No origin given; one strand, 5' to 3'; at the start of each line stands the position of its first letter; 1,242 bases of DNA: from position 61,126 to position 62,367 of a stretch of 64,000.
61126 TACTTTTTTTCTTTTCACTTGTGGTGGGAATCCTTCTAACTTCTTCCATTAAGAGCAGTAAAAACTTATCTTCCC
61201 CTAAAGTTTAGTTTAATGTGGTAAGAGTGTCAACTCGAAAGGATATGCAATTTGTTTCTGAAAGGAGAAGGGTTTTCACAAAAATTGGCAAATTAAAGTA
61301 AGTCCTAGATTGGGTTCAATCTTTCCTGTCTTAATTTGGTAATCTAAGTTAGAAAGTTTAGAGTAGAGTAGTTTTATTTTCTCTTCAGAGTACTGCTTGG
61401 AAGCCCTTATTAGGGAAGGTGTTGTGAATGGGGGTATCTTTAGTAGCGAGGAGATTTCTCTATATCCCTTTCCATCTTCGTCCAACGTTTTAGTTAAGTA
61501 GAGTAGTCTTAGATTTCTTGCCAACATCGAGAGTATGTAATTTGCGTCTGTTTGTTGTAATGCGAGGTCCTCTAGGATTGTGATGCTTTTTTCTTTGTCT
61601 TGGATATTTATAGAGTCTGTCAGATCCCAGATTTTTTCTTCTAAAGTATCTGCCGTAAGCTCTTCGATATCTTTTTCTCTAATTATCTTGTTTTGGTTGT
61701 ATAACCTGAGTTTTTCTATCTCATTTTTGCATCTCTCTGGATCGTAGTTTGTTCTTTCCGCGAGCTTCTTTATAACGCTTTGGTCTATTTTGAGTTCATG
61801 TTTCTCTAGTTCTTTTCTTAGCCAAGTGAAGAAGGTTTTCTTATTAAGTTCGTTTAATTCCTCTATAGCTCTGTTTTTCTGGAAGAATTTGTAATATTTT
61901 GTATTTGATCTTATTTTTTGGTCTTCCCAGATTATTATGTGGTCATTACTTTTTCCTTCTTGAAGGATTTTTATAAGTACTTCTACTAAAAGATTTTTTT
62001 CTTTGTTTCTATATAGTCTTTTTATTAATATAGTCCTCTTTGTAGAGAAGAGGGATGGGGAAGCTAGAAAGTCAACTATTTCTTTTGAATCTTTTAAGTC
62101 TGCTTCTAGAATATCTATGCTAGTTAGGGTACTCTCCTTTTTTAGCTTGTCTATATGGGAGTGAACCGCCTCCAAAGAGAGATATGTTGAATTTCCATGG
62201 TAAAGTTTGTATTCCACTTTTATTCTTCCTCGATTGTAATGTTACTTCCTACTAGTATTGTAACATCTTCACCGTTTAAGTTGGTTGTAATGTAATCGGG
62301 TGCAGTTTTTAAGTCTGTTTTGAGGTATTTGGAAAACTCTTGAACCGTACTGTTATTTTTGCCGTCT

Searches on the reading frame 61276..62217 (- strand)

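Call 85: search_protein_families(library=pfam, proteins=[window:61276-62217:-], max_evalue=0.001)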
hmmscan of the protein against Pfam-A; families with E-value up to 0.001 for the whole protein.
window:61276-62217:- (313 aa): 3 families
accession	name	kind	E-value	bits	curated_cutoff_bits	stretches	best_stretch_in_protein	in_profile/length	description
PF21694.2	DNA_pol3_delta_C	-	5.7e-25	88.1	27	1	193-309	1-117/121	DNA polymerase III delta subunit, C-terminal domain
PF06144.19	DNA_pol3_delta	-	7.2e-06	26.4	21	1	6-116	3-118/124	DNA polymerase III, delta subunit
PF25787.1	HTH_SB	-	0.00026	21.1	43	1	245-276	18-49/53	Sleeping Beauty transposase HTH domain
